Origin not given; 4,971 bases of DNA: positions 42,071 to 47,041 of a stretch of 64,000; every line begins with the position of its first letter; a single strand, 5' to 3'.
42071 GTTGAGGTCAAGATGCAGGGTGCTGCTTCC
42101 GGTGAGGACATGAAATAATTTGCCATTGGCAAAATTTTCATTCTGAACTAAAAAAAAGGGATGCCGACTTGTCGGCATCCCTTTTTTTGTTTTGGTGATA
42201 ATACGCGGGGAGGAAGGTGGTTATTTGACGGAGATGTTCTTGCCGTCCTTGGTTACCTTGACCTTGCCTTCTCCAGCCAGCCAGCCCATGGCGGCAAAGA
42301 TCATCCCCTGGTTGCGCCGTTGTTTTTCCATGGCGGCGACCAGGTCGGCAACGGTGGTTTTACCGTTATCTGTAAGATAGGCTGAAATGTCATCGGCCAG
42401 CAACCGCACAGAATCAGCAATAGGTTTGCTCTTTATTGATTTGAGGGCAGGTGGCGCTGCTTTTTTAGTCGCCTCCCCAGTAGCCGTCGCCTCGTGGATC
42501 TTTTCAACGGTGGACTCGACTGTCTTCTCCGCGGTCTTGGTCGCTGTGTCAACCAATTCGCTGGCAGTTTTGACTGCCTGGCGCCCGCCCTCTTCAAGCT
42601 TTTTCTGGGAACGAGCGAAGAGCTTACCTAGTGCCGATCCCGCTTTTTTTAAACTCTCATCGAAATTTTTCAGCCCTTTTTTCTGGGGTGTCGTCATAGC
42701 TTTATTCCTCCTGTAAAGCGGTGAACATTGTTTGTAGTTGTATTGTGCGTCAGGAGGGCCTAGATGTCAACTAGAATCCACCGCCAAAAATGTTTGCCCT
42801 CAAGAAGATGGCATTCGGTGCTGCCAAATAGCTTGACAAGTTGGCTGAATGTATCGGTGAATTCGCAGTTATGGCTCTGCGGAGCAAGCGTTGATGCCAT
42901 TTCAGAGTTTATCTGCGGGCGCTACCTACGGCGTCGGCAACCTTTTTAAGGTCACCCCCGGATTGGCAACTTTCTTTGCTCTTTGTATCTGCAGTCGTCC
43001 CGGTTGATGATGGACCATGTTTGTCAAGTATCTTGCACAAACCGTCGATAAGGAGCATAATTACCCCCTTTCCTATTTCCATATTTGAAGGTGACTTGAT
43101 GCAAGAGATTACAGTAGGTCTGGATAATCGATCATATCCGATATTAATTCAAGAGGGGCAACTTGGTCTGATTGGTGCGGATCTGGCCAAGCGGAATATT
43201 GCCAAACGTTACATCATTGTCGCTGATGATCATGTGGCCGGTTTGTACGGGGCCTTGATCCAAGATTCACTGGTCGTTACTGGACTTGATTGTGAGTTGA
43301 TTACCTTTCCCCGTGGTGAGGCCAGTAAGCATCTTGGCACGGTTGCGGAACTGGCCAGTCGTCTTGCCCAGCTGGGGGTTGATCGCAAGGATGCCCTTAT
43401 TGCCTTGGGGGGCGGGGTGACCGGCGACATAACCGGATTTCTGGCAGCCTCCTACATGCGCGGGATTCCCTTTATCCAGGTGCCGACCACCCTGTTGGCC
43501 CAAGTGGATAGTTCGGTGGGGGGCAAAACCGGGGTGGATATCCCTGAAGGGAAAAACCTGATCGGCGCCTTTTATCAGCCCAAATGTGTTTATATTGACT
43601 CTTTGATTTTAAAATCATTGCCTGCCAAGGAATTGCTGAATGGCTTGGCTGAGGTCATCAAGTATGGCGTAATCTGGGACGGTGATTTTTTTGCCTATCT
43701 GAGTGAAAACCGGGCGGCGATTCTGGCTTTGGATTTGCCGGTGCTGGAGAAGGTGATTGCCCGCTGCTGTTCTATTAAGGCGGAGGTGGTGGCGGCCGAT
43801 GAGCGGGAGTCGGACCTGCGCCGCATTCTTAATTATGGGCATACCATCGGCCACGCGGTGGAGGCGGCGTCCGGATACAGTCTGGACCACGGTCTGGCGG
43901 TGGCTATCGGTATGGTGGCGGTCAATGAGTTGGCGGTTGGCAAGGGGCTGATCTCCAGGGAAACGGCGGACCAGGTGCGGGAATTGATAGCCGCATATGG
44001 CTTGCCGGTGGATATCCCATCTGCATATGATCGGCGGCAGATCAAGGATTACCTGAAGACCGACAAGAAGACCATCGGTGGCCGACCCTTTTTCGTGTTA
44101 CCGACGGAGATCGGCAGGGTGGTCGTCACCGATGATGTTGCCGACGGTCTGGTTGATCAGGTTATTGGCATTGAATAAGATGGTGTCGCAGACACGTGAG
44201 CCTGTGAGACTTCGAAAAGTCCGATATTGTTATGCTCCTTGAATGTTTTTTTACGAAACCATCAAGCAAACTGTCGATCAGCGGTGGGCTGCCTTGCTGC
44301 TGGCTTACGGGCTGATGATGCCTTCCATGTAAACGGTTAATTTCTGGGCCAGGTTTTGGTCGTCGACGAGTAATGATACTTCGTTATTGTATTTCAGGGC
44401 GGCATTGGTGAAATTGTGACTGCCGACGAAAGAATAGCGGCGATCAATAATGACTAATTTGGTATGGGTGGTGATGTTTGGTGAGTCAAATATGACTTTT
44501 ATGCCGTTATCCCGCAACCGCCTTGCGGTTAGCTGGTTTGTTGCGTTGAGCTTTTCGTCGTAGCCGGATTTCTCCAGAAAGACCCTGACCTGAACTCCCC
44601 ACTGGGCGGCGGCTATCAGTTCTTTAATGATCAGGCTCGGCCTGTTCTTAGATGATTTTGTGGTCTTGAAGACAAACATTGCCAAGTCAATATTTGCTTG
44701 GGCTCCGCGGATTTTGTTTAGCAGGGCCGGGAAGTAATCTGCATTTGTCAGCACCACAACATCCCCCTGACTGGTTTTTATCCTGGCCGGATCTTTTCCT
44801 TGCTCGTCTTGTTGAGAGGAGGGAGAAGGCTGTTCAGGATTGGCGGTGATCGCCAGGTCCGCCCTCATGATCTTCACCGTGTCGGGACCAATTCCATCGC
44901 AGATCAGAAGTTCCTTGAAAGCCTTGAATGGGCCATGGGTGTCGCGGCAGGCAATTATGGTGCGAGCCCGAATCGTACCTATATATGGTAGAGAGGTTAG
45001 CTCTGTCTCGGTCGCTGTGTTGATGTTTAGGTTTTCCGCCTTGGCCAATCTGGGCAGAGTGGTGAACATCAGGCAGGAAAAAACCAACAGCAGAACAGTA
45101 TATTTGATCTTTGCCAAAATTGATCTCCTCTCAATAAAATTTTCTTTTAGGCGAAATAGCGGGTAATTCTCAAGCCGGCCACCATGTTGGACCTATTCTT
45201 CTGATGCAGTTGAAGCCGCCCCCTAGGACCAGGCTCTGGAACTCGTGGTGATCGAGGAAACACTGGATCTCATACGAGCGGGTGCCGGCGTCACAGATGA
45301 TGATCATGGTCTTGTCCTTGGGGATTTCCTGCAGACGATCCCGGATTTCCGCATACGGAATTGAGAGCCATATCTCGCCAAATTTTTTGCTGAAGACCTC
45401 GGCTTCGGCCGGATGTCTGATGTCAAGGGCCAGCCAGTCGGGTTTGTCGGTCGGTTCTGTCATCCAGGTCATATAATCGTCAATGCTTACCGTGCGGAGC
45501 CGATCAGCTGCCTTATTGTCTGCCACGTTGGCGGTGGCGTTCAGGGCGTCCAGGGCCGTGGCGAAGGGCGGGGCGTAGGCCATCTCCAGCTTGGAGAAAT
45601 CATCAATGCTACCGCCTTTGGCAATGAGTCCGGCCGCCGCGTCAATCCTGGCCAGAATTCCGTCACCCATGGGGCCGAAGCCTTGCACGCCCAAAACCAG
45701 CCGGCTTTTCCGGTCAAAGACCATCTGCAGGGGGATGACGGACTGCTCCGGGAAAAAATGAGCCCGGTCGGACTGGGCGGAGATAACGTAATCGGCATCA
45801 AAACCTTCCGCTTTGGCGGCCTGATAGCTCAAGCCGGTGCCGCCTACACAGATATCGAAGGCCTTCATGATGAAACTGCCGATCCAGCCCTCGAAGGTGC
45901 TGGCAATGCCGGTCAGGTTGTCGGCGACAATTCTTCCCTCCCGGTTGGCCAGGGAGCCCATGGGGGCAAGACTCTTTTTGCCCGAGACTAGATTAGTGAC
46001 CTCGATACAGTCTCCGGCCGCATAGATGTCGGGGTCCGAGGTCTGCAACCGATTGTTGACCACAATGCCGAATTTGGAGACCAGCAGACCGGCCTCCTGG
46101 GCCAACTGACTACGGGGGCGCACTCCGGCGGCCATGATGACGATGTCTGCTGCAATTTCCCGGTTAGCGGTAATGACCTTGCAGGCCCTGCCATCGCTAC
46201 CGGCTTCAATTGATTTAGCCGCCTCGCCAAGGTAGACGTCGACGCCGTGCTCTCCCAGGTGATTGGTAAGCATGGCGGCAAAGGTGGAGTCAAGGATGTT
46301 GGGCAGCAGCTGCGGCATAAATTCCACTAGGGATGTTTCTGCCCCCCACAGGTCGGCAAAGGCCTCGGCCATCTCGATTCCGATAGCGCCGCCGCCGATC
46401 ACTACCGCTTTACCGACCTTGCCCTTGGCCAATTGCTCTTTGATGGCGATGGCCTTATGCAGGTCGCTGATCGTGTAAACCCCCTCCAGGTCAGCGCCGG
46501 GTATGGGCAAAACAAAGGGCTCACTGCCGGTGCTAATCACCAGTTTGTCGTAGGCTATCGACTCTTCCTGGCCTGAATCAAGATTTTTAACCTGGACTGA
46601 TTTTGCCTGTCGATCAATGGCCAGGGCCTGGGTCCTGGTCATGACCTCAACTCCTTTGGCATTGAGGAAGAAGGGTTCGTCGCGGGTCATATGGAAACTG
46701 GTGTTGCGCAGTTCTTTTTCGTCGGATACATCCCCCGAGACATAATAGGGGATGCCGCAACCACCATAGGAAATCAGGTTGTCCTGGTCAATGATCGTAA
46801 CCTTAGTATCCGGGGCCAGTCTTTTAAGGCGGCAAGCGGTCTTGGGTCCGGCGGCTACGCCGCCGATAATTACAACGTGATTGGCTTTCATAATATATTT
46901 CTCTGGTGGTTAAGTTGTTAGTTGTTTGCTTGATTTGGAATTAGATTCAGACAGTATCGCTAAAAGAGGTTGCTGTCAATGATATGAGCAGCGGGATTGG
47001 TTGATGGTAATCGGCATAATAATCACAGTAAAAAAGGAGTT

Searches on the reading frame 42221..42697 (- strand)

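Call 24: search_protein_families(library=pfam, proteins=[window:42221-42697:-], max_evalue=0.0001)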
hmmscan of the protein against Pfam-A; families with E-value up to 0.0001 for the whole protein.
window:42221-42697:- (158 aa): 1 family
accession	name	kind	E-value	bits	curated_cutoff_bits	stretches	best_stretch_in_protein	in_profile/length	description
PF10771.15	DUF2582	-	3.8e-06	27.4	24.2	1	105-157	14-63/65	Winged helix-turn-helix domain (DUF2582)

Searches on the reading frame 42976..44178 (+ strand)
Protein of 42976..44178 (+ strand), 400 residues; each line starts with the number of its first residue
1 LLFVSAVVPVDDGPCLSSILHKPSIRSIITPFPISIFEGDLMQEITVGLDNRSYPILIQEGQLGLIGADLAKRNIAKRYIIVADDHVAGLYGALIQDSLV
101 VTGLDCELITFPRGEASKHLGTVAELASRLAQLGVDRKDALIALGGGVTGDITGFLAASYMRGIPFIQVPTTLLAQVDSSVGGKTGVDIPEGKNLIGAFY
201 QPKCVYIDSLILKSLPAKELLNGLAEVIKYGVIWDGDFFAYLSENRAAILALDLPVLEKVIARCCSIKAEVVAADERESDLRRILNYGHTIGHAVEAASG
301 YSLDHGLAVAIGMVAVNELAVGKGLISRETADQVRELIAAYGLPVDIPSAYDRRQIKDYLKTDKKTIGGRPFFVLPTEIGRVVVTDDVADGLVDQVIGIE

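Call 24: search_protein_families(library=pfam, proteins=[window:42976-44178:+], max_evalue=0.0001)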
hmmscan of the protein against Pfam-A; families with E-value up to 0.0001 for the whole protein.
window:42976-44178:+ (400 aa): 4 families
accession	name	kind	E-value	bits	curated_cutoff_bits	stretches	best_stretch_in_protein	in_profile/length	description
PF24621.2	DHQS_C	-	1.3e-46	158.5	27.6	1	223-366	1-144/144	3-dehydroquinate synthase C-terminal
PF01761.26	DHQ_synthase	-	1.3e-45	154.2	24.2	1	109-220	2-113/115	3-dehydroquinate synthase N-terminal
PF13685.12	Fe-ADH_2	-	2e-10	41.3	28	1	58-173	2-108/149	Iron-containing alcohol dehydrogenase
PF00465.25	Fe-ADH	-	4.9e-06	26.7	31.3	1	56-173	4-131/168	Iron-containing alcohol dehydrogenase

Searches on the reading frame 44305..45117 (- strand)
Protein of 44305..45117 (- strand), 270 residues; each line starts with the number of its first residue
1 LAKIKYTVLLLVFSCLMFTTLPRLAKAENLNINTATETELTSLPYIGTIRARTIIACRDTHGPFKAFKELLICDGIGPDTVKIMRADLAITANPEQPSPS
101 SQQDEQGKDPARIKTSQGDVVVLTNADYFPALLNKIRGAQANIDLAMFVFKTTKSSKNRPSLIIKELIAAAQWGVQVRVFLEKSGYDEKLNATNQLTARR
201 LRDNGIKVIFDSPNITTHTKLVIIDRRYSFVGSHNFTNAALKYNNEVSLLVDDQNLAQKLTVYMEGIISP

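Call 24: search_protein_families(library=pfam, proteins=[window:44305-45117:-], max_evalue=0.0001)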
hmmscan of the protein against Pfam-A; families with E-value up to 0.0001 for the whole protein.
window:44305-45117:- (270 aa): 4 families
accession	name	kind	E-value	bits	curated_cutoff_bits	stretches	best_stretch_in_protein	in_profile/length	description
PF13091.12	PLDc_2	-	2.9e-22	79.4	27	1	132-266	1-130/132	PLD-like domain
PF12836.13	HHH_3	-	4.1e-14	52.9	27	1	27-84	3-60/65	Helix-hairpin-helix motif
PF17941.7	PP_kinase_C_1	-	1.1e-12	48.3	25.7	1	118-261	9-155/167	Polyphosphate kinase C-terminal domain 1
PF00614.28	PLDc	-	1.5e-05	25.3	21.9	1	216-239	4-27/28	Phospholipase D Active site motif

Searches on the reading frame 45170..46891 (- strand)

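Call 24: search_protein_families(library=pfam, proteins=[window:45170-46891:-], max_evalue=0.0001)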
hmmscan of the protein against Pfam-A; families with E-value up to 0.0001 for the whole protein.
window:45170-46891:- (573 aa): 6 families
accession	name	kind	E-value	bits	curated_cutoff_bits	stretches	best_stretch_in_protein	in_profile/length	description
PF07992.20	Pyr_redox_2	-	4.2e-63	213.9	26.1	1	5-299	2-281/291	Pyridine nucleotide-disulphide oxidoreductase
PF00070.33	Pyr_redox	-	2.8e-21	76.3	22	1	161-241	1-79/82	Pyridine nucleotide-disulphide oxidoreductase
PF03486.20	HI0933_like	-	5.9e-08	32.9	50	0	76-137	119-176/244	HI0933-like protein Rossmann domain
PF02852.28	Pyr_redox_dim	-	8.6e-08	32.8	25.3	1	345-447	7-106/110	Pyridine nucleotide-disulphide oxidoreductase, dimerisation domain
PF01266.30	DAO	-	3e-07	30.7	27.9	0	204-268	151-214/353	FAD dependent oxidoreductase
PF13738.12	Pyr_redox_3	-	6.3e-05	22.8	30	0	2-125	163-269/305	Pyridine nucleotide-disulphide oxidoreductase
